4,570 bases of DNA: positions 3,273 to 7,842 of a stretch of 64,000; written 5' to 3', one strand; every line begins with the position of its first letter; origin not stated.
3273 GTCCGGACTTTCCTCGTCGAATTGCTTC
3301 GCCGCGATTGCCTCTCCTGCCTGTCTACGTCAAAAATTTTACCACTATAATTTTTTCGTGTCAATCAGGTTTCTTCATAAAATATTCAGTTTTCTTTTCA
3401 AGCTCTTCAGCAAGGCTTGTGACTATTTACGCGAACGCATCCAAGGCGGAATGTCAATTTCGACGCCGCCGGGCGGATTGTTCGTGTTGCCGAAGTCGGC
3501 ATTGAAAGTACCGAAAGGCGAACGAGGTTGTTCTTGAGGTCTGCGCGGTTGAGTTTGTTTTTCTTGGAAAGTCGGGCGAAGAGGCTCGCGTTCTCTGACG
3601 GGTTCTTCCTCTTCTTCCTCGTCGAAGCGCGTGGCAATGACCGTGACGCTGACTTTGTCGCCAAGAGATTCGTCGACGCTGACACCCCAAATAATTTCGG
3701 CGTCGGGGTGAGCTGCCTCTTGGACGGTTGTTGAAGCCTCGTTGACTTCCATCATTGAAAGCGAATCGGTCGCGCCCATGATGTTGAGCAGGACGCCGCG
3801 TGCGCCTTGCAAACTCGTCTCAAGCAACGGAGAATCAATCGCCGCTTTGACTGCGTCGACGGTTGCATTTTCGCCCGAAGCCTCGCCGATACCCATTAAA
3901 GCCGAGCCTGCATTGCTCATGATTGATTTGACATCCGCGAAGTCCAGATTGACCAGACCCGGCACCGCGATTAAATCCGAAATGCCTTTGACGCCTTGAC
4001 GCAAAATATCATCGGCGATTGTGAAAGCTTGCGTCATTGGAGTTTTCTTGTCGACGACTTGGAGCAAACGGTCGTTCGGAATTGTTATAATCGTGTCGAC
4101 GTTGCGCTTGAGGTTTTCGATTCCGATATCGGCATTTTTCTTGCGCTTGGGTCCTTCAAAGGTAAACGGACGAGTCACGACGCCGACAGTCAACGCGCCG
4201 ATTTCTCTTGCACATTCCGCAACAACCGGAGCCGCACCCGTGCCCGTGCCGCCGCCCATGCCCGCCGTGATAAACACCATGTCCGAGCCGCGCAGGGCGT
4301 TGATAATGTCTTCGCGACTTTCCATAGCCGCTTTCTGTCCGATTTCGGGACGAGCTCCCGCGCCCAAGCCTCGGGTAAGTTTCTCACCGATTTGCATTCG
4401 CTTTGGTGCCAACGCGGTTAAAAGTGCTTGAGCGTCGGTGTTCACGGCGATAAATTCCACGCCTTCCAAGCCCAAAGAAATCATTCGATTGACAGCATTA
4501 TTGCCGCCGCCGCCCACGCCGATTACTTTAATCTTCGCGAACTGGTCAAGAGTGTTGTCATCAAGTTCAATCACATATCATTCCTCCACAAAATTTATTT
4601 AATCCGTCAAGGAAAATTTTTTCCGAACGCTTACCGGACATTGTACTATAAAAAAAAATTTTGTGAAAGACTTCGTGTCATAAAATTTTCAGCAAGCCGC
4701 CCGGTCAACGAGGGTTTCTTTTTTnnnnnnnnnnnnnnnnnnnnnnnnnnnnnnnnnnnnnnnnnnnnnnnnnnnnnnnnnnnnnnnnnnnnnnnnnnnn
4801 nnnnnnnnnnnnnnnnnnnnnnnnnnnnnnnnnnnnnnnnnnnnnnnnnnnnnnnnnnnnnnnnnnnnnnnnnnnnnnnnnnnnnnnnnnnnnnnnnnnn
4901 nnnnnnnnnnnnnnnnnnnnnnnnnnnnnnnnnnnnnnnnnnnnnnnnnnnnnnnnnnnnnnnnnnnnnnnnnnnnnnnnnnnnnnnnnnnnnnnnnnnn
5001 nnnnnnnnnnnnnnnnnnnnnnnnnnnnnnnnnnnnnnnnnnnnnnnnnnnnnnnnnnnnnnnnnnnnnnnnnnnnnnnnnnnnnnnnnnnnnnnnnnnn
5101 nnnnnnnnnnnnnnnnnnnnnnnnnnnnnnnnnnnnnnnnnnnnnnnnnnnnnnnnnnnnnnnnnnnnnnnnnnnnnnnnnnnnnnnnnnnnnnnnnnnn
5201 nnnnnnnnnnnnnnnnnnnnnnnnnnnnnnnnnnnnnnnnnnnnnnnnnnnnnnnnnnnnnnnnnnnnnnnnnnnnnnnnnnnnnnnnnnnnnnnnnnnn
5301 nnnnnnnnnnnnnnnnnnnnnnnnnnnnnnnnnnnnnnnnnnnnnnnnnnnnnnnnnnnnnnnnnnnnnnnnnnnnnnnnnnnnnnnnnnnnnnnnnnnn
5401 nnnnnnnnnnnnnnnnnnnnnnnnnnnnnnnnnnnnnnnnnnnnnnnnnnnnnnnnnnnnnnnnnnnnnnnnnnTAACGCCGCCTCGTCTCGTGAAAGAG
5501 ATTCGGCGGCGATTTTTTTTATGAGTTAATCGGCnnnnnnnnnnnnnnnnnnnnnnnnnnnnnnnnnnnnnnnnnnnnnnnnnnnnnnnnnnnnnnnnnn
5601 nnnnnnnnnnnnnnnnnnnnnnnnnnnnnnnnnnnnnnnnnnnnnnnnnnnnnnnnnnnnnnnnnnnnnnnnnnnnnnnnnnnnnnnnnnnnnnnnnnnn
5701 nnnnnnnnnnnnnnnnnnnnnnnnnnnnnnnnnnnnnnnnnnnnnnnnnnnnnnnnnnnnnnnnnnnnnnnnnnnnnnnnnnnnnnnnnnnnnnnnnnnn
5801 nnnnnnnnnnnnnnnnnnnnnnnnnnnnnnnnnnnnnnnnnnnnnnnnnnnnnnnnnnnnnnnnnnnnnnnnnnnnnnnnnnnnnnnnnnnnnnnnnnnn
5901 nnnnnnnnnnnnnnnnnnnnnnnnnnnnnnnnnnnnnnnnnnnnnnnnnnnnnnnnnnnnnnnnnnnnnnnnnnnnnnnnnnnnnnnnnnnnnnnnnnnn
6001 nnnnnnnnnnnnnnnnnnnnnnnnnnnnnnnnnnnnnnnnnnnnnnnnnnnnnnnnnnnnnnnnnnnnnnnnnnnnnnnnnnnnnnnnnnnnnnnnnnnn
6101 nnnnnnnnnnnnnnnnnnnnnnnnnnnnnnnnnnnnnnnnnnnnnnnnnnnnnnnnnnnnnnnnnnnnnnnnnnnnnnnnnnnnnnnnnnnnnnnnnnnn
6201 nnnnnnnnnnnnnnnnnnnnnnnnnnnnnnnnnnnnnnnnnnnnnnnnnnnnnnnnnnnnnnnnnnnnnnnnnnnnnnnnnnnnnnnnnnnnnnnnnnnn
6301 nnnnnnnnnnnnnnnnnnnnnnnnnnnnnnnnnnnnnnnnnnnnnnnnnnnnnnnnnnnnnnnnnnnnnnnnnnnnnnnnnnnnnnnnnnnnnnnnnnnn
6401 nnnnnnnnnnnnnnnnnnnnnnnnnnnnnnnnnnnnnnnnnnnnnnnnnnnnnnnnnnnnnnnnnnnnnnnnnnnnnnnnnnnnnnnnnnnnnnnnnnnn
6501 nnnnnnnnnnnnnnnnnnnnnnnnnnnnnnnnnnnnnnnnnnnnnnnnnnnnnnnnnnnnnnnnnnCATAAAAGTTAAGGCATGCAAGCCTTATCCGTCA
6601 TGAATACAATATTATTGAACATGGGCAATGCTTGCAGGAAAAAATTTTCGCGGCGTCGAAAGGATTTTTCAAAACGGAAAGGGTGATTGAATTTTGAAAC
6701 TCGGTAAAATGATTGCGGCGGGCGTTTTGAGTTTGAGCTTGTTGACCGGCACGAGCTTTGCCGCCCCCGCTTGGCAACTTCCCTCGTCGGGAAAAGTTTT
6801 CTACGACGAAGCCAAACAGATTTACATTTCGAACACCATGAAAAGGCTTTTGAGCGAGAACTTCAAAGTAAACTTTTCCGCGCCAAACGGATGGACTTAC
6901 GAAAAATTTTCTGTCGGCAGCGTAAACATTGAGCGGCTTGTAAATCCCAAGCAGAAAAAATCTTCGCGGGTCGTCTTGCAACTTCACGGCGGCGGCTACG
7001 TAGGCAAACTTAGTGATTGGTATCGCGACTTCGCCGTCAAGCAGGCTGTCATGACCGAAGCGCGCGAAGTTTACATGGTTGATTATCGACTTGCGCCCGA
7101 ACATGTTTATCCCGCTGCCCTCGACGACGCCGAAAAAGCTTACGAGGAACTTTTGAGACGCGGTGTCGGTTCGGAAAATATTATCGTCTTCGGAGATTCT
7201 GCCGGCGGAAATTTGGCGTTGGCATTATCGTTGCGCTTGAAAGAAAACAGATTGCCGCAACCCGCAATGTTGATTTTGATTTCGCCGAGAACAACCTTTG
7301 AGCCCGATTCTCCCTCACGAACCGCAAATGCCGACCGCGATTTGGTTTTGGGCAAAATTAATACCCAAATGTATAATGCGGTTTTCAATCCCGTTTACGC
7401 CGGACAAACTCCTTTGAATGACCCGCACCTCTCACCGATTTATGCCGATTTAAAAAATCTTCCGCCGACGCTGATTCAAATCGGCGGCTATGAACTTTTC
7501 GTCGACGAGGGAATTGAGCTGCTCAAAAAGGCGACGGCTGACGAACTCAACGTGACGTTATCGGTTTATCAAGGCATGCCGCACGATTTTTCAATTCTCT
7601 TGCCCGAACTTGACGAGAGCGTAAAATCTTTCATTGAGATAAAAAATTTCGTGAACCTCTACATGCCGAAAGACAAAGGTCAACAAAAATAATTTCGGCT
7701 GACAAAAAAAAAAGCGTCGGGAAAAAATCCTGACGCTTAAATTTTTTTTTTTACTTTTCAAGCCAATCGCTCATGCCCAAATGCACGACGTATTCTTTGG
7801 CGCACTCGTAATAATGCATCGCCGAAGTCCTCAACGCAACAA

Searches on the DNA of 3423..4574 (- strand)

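Call 13: search_rna_families(sources=[L001, L002, L003, L004, L005, L006, L007, L008, L009, L010, L011, L012, L014], threshold=gathering)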
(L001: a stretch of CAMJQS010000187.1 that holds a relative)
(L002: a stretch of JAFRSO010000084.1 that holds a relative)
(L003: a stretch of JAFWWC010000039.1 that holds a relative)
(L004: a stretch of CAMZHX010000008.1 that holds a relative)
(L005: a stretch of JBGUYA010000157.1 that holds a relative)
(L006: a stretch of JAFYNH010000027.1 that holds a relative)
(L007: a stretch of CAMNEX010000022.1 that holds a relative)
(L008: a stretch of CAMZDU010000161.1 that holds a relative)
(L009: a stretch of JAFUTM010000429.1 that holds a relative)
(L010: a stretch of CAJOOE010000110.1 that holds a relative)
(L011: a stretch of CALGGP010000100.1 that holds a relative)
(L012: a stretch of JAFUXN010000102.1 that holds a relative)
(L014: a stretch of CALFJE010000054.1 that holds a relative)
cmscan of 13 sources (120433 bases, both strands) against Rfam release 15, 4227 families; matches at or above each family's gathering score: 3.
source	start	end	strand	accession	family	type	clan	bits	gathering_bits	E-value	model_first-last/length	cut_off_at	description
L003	7193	7532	+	RF00010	RNaseP_bact_a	Gene; ribozyme;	CL00002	276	100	9.1e-89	1-367/367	no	Bacterial RNase P class A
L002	6489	6901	+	RF00010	RNaseP_bact_a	Gene; ribozyme;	CL00002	268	100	4.6e-86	1-367/367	no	Bacterial RNase P class A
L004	10374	10457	-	RF00005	tRNA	Gene; tRNA;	CL00001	57.4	29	1.7e-09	1-71/71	no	tRNA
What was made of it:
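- The same ftsZ-rnpB arrangement holds the only rnpB found in L002 and L003 (call 13).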

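Call 14: search_rna_families(sources=[L015, L016, L018, L019, L020, L021, L022, L023, L066], threshold=gathering)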
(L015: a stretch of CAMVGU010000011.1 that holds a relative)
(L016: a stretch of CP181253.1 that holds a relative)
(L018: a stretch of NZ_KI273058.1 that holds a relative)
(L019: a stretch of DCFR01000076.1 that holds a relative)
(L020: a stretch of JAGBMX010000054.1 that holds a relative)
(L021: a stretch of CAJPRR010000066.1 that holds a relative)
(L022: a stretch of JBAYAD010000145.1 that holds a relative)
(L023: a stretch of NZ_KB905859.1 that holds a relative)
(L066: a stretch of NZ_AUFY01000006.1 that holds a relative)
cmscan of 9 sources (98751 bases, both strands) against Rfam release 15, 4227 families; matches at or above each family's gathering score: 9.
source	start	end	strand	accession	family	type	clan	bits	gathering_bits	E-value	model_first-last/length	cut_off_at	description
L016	9904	12816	+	RF02541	LSU_rRNA_bacteria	Gene; rRNA;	CL00112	2740.8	50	0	1-2925/2925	no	Bacterial large subunit ribosomal RNA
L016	7903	9463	+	RF00177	SSU_rRNA_bacteria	Gene; rRNA;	CL00111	1602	50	0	1-1533/1533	no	Bacterial small subunit ribosomal RNA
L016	9657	9730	+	RF00005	tRNA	Gene; tRNA;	CL00001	69.5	29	6.7e-13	1-71/71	no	tRNA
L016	9577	9649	+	RF00005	tRNA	Gene; tRNA;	CL00001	67.3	29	2.7e-12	1-71/71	no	tRNA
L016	7316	7389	+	RF00005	tRNA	Gene; tRNA;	CL00001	64.5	29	1.6e-11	1-71/71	no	tRNA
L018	7337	7410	+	RF00005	tRNA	Gene; tRNA;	CL00001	64.5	29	1.6e-11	1-71/71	no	tRNA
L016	7224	7306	+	RF00005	tRNA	Gene; tRNA;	CL00001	59.8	29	3.2e-10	1-71/71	no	tRNA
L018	7248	7330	+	RF00005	tRNA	Gene; tRNA;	CL00001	59.8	29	3.2e-10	1-71/71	no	tRNA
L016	12891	12966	+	RF00001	5S_rRNA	Gene; rRNA;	CL00113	50.4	38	2.4e-07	1-78/120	3'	5S ribosomal RNA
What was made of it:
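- Tried and rejected: Most ftsZ loci of relatives do not carry rnpB, so synteny yielded only L002 and L003 (calls 13-14).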

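Call 15: search_rna_families(sources=[L002, L003], threshold=gathering, show_alignments=2)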
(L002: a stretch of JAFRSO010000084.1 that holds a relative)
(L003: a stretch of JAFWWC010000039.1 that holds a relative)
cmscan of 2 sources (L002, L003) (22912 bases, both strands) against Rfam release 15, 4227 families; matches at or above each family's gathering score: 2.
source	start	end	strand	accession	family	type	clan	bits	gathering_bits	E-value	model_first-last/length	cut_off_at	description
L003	7193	7532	+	RF00010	RNaseP_bact_a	Gene; ribozyme;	CL00002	276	100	1.7e-89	1-367/367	no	Bacterial RNase P class A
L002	6489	6901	+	RF00010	RNaseP_bact_a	Gene; ribozyme;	CL00002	268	100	8.8e-87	1-367/367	no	Bacterial RNase P class A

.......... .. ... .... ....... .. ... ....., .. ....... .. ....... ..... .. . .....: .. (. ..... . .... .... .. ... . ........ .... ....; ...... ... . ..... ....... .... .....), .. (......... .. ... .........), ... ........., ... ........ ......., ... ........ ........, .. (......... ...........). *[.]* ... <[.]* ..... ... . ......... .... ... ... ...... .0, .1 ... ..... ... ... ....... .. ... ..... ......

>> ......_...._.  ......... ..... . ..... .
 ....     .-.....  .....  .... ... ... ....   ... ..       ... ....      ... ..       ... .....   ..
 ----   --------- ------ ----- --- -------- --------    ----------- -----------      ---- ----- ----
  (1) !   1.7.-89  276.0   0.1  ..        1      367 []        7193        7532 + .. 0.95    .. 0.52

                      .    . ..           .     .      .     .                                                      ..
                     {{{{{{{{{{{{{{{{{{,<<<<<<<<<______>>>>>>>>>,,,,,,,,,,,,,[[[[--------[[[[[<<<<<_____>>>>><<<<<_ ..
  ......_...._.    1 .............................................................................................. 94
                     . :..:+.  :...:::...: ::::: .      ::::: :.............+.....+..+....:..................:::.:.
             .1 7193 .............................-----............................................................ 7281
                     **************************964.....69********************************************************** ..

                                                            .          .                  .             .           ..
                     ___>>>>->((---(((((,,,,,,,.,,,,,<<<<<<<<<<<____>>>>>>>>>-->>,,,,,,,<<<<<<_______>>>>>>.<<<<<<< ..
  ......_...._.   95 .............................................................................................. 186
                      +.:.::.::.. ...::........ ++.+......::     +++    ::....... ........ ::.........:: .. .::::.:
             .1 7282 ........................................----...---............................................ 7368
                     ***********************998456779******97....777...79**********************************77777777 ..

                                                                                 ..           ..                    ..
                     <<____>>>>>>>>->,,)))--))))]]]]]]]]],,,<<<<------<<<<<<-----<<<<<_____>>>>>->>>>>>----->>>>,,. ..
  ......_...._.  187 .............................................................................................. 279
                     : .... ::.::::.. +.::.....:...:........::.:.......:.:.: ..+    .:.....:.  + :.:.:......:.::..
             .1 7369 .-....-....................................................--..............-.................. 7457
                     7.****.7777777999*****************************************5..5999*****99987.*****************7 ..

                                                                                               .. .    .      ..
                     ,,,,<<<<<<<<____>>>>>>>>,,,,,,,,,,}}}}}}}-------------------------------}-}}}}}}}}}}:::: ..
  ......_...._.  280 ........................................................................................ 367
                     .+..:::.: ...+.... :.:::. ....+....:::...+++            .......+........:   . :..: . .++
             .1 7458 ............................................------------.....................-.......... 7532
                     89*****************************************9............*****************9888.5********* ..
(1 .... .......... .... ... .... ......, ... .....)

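Call 26: search_rna_families(sources=[L081, L082, L083, L084, L085, L086, L087, L088, L089, L090, L091, L092, L093, L094, L095], threshold=gathering)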
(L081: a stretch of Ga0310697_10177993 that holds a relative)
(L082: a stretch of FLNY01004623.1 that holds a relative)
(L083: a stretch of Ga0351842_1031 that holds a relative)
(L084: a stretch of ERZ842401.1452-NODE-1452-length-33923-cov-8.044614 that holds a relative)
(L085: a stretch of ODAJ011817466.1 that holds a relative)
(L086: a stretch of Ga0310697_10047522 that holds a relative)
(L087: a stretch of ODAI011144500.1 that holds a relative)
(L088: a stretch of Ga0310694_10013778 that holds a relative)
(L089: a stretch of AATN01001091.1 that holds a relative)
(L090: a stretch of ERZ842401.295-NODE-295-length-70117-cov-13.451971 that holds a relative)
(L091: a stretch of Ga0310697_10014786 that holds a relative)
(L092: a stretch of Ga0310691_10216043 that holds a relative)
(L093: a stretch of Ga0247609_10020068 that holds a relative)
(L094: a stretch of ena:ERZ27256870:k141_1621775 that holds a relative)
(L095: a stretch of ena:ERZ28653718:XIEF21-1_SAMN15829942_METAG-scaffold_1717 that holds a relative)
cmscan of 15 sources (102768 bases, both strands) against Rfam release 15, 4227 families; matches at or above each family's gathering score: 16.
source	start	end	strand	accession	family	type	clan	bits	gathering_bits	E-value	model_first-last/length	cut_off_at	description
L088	3310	3658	+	RF00010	RNaseP_bact_a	Gene; ribozyme;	CL00002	295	100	2.8e-95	1-367/367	no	Bacterial RNase P class A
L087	9146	9513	+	RF00010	RNaseP_bact_a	Gene; ribozyme;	CL00002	288.8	100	3.4e-93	1-367/367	no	Bacterial RNase P class A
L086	3596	3936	-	RF00010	RNaseP_bact_a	Gene; ribozyme;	CL00002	288.2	100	5.7e-93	1-367/367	no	Bacterial RNase P class A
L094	4251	4668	+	RF00010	RNaseP_bact_a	Gene; ribozyme;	CL00002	284.1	100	1.4e-91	1-367/367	no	Bacterial RNase P class A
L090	2493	2916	+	RF00010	RNaseP_bact_a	Gene; ribozyme;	CL00002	282.6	100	4.5e-91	1-367/367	no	Bacterial RNase P class A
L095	4251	4669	+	RF00010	RNaseP_bact_a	Gene; ribozyme;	CL00002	281.2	100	1.4e-90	1-367/367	no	Bacterial RNase P class A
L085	10193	10531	-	RF00010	RNaseP_bact_a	Gene; ribozyme;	CL00002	276.9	100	3.9e-89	1-367/367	no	Bacterial RNase P class A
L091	5683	6069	+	RF00010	RNaseP_bact_a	Gene; ribozyme;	CL00002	274.8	100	2e-88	1-367/367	no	Bacterial RNase P class A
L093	3262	3648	+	RF00010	RNaseP_bact_a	Gene; ribozyme;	CL00002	274.8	100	2e-88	1-367/367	no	Bacterial RNase P class A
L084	9341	9680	+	RF00010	RNaseP_bact_a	Gene; ribozyme;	CL00002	272.7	100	1e-87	1-367/367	no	Bacterial RNase P class A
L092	748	1148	-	RF00010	RNaseP_bact_a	Gene; ribozyme;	CL00002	269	100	1.8e-86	1-367/367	no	Bacterial RNase P class A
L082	5259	5617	-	RF00010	RNaseP_bact_a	Gene; ribozyme;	CL00002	243.6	100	7.5e-78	1-367/367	no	Bacterial RNase P class A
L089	2287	2673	+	RF00010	RNaseP_bact_a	Gene; ribozyme;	CL00002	211.9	100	4.2e-67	1-367/367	no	Bacterial RNase P class A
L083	2199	2572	+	RF00010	RNaseP_bact_a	Gene; ribozyme;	CL00002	208.7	100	5.3e-66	1-367/367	no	Bacterial RNase P class A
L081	1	278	-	RF00010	RNaseP_bact_a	Gene; ribozyme;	CL00002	181.6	100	7.8e-57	1-233/367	3'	Bacterial RNase P class A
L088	6219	6570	-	RF00023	tmRNA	Gene;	CL00001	142.3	47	1.6e-55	1-374/374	no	transfer-messenger RNA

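Call 61: search_rna_families(sources=[L025, L027, L028, L030, L040, L055, L063, L071], threshold=gathering)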
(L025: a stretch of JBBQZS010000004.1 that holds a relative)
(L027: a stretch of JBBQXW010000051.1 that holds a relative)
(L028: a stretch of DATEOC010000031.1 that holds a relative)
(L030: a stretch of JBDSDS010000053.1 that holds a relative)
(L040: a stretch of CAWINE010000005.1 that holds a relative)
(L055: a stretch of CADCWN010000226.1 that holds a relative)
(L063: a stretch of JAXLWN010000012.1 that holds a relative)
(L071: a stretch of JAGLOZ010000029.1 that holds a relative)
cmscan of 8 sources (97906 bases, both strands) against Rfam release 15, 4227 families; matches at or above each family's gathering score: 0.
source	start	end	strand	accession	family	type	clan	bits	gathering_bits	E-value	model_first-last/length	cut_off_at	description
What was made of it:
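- Tried and rejected: None is present on those fragments (call 61).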

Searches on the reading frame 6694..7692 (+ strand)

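Call 8: search_protein_families(library=pfam, proteins=[window:6694-7692:+])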
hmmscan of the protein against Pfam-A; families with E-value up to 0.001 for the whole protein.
window:6694-7692:+ (332 aa): 5 families
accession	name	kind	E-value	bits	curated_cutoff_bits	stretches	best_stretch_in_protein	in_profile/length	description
PF07859.19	Abhydrolase_3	-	5e-50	170.6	25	1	94-299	1-208/210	alpha/beta hydrolase fold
PF10340.15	Say1_Mug180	-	3e-12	46.5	21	1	88-200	119-235/374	Steryl acetyl hydrolase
PF20434.5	BD-FAE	-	4.8e-11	43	26.8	1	84-187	6-115/215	BD-FAE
PF00975.26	Thioesterase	-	0.00038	21.2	26.4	1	152-226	57-129/226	Thioesterase domain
PF12146.15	Hydrolase_4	-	0.00046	20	27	0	142-206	58-117/239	Serine aminopeptidase, S33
